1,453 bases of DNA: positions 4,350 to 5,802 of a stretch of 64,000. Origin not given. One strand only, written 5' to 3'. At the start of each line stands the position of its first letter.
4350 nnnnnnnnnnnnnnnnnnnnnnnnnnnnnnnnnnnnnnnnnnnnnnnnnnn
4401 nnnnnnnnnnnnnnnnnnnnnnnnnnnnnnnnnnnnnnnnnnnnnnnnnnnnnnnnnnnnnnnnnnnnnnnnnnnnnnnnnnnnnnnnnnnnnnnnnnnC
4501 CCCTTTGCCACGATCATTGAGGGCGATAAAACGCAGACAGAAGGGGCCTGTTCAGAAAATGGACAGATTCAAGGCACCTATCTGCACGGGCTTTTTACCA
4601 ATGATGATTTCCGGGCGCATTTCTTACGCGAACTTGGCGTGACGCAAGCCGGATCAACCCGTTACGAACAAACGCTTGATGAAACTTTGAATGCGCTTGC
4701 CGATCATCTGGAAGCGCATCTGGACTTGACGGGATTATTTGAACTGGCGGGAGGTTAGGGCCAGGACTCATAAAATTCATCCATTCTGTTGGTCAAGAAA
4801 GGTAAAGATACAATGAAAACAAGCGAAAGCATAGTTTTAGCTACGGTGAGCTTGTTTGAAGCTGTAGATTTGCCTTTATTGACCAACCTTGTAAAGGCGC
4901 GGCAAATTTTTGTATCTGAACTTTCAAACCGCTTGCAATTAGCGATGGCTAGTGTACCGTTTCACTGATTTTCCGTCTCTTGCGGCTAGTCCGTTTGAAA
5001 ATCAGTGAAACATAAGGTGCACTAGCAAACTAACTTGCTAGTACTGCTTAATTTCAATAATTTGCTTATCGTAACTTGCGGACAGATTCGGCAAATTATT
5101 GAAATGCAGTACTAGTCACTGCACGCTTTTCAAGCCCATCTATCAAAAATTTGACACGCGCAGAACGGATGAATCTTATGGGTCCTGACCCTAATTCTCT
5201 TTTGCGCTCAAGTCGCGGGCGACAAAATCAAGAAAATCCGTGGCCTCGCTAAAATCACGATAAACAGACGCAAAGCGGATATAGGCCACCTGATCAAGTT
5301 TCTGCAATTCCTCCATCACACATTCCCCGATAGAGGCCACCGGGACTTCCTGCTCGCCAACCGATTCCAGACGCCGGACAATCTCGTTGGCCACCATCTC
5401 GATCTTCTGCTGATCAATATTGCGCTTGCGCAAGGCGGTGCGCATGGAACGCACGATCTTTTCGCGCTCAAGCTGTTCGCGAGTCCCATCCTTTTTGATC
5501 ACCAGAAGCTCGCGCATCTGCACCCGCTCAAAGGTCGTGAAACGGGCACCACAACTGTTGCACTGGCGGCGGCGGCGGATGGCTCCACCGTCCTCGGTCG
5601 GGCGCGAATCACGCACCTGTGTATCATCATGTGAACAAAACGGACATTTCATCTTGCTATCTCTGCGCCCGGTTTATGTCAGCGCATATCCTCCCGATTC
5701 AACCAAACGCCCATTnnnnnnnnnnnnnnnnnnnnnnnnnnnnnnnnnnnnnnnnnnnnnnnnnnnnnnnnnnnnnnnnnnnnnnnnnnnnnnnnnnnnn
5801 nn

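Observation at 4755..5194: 440-bp MITE-like structured element with terminal inverted repeats between convergent cobQ and nrdR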

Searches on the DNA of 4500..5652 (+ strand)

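Call 6: search_rna_families(source=window, start=4500, end=5500, threshold=evalue, max_evalue=1, show_alignments=3)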
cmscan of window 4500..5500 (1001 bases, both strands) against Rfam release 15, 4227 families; matches with E-value up to 1: 2.
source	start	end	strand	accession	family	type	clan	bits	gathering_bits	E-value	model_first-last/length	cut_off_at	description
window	5037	5116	-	RF04228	MIR6140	Gene; miRNA;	-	24.3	140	0.061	1-165/165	no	MIR6140 microRNA precursor family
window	5037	5116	+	RF04145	MIR8706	Gene; miRNA;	-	20.1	95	0.61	1-101/101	no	MIR8706 microRNA precursor family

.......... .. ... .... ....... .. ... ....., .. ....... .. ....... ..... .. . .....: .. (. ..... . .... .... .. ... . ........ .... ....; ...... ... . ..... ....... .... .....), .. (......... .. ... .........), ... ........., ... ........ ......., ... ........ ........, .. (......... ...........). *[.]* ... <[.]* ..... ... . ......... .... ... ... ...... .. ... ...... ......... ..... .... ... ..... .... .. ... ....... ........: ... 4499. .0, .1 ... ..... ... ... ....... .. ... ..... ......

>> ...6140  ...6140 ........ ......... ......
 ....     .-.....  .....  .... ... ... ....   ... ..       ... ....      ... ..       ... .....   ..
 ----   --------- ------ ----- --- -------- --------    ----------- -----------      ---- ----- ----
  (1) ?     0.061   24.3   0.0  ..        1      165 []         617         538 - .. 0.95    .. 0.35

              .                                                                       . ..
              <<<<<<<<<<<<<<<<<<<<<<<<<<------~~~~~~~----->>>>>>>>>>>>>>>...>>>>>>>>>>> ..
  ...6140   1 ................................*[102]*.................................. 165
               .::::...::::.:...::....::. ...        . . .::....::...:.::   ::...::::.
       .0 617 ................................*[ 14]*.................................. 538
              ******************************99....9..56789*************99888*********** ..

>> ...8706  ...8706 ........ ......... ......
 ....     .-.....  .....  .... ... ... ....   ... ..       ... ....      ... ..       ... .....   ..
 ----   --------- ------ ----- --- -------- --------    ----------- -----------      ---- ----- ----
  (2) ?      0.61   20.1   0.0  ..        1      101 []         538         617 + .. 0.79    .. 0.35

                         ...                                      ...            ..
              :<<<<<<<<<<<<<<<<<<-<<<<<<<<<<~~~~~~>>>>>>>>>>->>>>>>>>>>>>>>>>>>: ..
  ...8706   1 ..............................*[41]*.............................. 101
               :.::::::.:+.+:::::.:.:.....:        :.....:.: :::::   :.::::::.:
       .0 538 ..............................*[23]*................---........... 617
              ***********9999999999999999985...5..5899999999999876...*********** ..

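Call 23: search_dna_similar(query=window:4757-5192:+, collection=plasmids, mode=distant, max_evalue=1, max_rows=20)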
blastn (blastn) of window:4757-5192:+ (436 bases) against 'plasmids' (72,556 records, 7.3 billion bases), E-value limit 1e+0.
No match.
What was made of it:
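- Tried and rejected: blastn against plasmids: no match (call 23).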

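Call 74: search_rna_families(source=L003, start=10400, end=10800, threshold=evalue, max_evalue=1)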
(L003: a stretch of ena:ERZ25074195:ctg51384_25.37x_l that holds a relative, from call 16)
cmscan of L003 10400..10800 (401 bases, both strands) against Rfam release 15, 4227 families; matches with E-value up to 1: 0.
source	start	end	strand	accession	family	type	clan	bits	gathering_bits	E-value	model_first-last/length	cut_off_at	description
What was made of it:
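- On Described RNA family (Rfam 15): The 271-bp form gave nothing (calls 6, 74).
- No Rfam family at E<=1 apart from two chance plant miRNA hits (calls 6, 74).
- Tried and rejected: Rfam at a permissive threshold, on the window copy and on the 271-bp form, gave only chance miRNA hits (calls 6, 74).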

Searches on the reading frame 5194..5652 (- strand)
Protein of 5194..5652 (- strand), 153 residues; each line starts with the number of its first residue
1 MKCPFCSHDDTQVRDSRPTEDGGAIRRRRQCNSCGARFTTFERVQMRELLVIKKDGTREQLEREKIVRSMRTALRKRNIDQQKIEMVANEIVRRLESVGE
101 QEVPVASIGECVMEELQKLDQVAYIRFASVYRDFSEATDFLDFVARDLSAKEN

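Call 14: find_homologous_proteins(query=window:5194-5652:-, max_evalue=1e-40)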
Query window:5194-5652:- (153 aa): 7867 proteins with E <= 1e-40 among 8000 candidates; the best 120 are listed.
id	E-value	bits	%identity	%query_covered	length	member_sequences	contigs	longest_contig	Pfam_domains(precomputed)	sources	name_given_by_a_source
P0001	4.5e-93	326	100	100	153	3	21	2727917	PF22811.3,PF03477.22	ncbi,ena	-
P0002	8.5e-63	228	67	100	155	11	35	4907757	PF22811.3,PF03477.22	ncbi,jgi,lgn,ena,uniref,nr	ncbi:MAG: transcriptional regulator NrdR [Alphaproteobacteria bacterium]|jgi:transcriptional repress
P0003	1.4e-62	228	69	97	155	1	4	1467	PF22811.3,PF03477.22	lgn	-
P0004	7.2e-62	225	68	100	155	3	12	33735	PF22811.3,PF03477.22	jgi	jgi:transcriptional repressor NrdR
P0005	1.1e-61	225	67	97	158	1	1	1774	PF22811.3,PF03477.22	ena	-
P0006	2.5e-61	224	67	100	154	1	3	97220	PF22811.3,PF03477.22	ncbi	-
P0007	2.7e-61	224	67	100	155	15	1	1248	PF22811.3,PF03477.22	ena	-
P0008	3.8e-61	223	67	100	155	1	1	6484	PF22811.3,PF03477.22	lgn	-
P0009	4.2e-61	223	67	100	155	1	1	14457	PF22811.3,PF03477.22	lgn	-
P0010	4.2e-61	223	67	100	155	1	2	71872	PF22811.3,PF03477.22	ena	-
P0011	4.7e-61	223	67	97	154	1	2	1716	PF22811.3,PF03477.22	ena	-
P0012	8.5e-61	222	71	94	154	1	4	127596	PF22811.3,PF03477.22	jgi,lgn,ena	-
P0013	1.0e-60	222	65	100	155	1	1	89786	PF22811.3,PF03477.22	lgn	-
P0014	1.7e-60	221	69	94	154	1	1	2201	PF22811.3,PF03477.22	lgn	-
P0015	2.4e-60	221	69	95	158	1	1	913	PF22811.3,PF03477.22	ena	-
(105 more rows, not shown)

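Call 16: find_encoding_contigs(protein=P0001, flank=10000, max_places=10)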
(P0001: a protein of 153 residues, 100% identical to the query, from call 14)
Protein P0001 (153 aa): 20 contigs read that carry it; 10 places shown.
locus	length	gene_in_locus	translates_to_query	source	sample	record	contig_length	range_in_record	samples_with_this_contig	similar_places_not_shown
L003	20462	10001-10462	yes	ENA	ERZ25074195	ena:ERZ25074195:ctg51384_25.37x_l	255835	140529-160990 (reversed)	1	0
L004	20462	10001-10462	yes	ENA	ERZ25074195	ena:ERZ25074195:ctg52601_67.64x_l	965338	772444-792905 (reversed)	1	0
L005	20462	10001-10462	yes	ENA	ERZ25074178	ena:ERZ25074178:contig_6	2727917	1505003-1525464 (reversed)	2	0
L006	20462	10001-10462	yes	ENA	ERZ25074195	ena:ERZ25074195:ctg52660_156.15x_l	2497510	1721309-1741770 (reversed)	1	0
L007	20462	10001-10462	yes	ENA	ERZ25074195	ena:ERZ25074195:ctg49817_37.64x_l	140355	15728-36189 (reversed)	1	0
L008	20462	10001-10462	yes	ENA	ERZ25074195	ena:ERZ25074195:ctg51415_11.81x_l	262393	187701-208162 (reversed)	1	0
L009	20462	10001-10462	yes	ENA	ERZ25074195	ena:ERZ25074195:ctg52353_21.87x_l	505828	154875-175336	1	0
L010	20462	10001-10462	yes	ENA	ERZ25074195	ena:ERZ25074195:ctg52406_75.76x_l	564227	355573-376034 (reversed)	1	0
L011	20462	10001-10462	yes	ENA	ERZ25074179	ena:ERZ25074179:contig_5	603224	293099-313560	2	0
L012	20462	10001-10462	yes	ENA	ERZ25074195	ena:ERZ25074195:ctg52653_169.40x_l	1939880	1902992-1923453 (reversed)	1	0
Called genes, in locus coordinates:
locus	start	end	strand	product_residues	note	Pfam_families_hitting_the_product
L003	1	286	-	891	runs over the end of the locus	PF00515:TPR_1 (faint), PF07719:TPR_2 (faint), PF13428:TPR_14 (faint), PF13432:TPR_16 (faint), PF14559:TPR_19 (faint), PF23914:TPR_CcmH_CycH (faint), PF12895:ANAPC3 (faint), PF13174:TPR_6 (faint), +7 more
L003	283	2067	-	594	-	PF01336:tRNA_anti-codon, PF00152:tRNA-synt_2, PF02938:GAD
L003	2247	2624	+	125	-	PF00072:Response_reg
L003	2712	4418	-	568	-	PF02321:OEP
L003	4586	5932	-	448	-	PF00289:Biotin_carb_N, PF02222:ATP-grasp, PF02786:CPSase_L_D2, PF07478:Dala_Dala_lig_C, PF02785:Biotin_carb_C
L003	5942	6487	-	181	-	PF25984:BSH_YknX (faint), PF00364:Biotin_lipoyl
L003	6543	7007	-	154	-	PF01220:DHquinase_II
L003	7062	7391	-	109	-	PF00085:Thioredoxin, PF13098:Thioredoxin_2, PF13905:Thioredoxin_8 (faint)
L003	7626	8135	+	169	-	PF00436:SSB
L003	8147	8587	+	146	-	PF02502:LacAB_rpiB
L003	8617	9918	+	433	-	PF00464:SHMT, PF00155:Aminotran_1_2 (weak), PF01212:Beta_elim_lyase (weak)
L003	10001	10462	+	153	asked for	PF22811:Zn_ribbon_NrdR, PF03477:ATP-cone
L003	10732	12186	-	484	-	PF01656:CbiA, PF13500:AAA_26, PF07685:GATase_3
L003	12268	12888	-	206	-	PF02572:CobA_CobO_BtuR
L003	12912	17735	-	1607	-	PF21075:GDH_ACT1, PF21073:GDH_HM1, PF21076:GDH_ACT2, PF21079:GDH_HM2, PF21077:GDH_ACT3, PF21078:GDH_HM3, PF05088:Bac_GDH_CD, PF21074:GDH_C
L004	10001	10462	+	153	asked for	PF22811:Zn_ribbon_NrdR, PF03477:ATP-cone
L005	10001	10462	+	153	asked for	PF22811:Zn_ribbon_NrdR, PF03477:ATP-cone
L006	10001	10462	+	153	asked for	PF22811:Zn_ribbon_NrdR, PF03477:ATP-cone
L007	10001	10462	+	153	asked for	PF22811:Zn_ribbon_NrdR, PF03477:ATP-cone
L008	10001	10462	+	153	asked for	PF22811:Zn_ribbon_NrdR, PF03477:ATP-cone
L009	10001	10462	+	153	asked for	PF22811:Zn_ribbon_NrdR, PF03477:ATP-cone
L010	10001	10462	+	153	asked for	PF22811:Zn_ribbon_NrdR, PF03477:ATP-cone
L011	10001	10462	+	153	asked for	PF22811:Zn_ribbon_NrdR, PF03477:ATP-cone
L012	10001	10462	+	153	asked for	PF22811:Zn_ribbon_NrdR, PF03477:ATP-cone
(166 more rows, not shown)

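Call 33: list_cluster_members(proteins=[P0001])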
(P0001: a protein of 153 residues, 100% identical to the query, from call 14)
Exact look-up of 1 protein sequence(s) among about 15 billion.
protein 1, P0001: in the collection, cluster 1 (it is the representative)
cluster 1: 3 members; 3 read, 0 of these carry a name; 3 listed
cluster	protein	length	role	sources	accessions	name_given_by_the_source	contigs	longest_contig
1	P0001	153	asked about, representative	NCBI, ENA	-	-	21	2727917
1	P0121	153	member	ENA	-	-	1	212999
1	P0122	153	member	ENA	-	-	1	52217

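Call 34: find_encoding_contigs(protein=P0121, flank=10000, max_places=3)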
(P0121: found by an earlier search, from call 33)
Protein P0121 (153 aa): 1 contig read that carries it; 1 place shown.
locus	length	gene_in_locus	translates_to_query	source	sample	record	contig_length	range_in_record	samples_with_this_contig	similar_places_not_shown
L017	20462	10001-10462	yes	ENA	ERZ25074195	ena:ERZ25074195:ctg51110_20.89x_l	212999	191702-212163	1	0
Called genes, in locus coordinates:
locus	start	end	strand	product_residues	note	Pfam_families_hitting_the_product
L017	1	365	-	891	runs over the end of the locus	PF07719:TPR_2 (faint), PF13428:TPR_14 (faint), PF13432:TPR_16 (faint), PF14559:TPR_19 (faint), PF23914:TPR_CcmH_CycH (faint), PF12895:ANAPC3 (faint), PF13174:TPR_6 (faint), PF00515:TPR_1 (faint), +6 more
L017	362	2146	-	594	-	PF01336:tRNA_anti-codon, PF00152:tRNA-synt_2, PF02938:GAD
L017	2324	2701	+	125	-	PF00072:Response_reg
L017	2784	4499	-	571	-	PF02321:OEP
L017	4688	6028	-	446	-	PF00289:Biotin_carb_N, PF02222:ATP-grasp, PF02786:CPSase_L_D2, PF07478:Dala_Dala_lig_C, PF02785:Biotin_carb_C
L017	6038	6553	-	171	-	PF25984:BSH_YknX (faint), PF00364:Biotin_lipoyl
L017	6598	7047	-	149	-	PF01220:DHquinase_II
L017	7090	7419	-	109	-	PF00085:Thioredoxin, PF13098:Thioredoxin_2, PF13905:Thioredoxin_8 (faint)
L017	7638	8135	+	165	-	PF00436:SSB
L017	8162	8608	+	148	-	PF02502:LacAB_rpiB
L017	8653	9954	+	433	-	PF00464:SHMT, PF00155:Aminotran_1_2 (weak), PF01212:Beta_elim_lyase (weak)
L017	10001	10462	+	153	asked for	PF22811:Zn_ribbon_NrdR, PF03477:ATP-cone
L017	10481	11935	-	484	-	PF01656:CbiA, PF13500:AAA_26, PF07685:GATase_3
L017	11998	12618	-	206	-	PF02572:CobA_CobO_BtuR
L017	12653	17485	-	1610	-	PF21075:GDH_ACT1, PF21073:GDH_HM1, PF21076:GDH_ACT2, PF21079:GDH_HM2, PF21077:GDH_ACT3, PF21078:GDH_HM3, PF05088:Bac_GDH_CD, PF21074:GDH_C, +1 more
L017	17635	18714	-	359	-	PF06068:TIP49 (weak), PF05496:RuvB_N, PF00004:AAA, PF07728:AAA_5 (weak), PF17864:AAA_lid_4, PF05491:WHD_RuvB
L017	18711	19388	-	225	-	PF01330:RuvA_N, PF00633:HHH (faint), PF14520:HHH_5, PF07499:RuvA_C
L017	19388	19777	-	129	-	PF02075:RuvC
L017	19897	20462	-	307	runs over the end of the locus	PF00800:PDT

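Call 35: find_encoding_contigs(protein=P0122, flank=10000, max_places=3)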
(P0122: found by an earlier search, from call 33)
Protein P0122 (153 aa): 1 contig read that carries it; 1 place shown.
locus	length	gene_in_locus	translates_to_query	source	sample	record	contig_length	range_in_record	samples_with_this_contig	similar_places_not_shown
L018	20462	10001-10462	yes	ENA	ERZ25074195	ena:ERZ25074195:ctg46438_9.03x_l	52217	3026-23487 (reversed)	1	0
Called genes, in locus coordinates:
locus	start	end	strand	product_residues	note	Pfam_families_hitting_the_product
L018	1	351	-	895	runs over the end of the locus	PF07719:TPR_2 (faint), PF13432:TPR_16 (faint), PF12895:ANAPC3 (faint), PF13174:TPR_6 (faint), PF00515:TPR_1 (faint), PF12569:NatA_aux_su (faint), PF13181:TPR_8 (faint), PF14559:TPR_19 (weak), +6 more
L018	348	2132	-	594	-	PF01336:tRNA_anti-codon, PF00152:tRNA-synt_2, PF02938:GAD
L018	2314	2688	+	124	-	PF00072:Response_reg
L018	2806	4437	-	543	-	PF02321:OEP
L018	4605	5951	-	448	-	PF00289:Biotin_carb_N, PF02222:ATP-grasp, PF02786:CPSase_L_D2, PF07478:Dala_Dala_lig_C, PF02785:Biotin_carb_C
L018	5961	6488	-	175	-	PF00364:Biotin_lipoyl, PF25984:BSH_YknX (faint)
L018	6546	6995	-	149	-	PF01220:DHquinase_II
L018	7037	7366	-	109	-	PF00085:Thioredoxin, PF13098:Thioredoxin_2, PF13905:Thioredoxin_8 (faint)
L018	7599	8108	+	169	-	PF00436:SSB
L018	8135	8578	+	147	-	PF02502:LacAB_rpiB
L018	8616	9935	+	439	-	PF00464:SHMT, PF00155:Aminotran_1_2 (weak), PF01212:Beta_elim_lyase (weak)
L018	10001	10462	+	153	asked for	PF22811:Zn_ribbon_NrdR, PF03477:ATP-cone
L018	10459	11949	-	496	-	PF01656:CbiA, PF13500:AAA_26, PF07685:GATase_3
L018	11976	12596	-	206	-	PF02572:CobA_CobO_BtuR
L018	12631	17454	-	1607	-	PF21075:GDH_ACT1, PF21073:GDH_HM1, PF21076:GDH_ACT2, PF21079:GDH_HM2, PF21077:GDH_ACT3, PF21078:GDH_HM3, PF05088:Bac_GDH_CD, PF21074:GDH_C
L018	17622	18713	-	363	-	PF06068:TIP49 (weak), PF05496:RuvB_N, PF00004:AAA, PF07728:AAA_5 (weak), PF17864:AAA_lid_4, PF05491:WHD_RuvB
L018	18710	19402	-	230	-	PF01330:RuvA_N, PF14520:HHH_5, PF00633:HHH (faint), PF07499:RuvA_C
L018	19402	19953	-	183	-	PF02075:RuvC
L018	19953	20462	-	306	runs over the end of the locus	PF00800:PDT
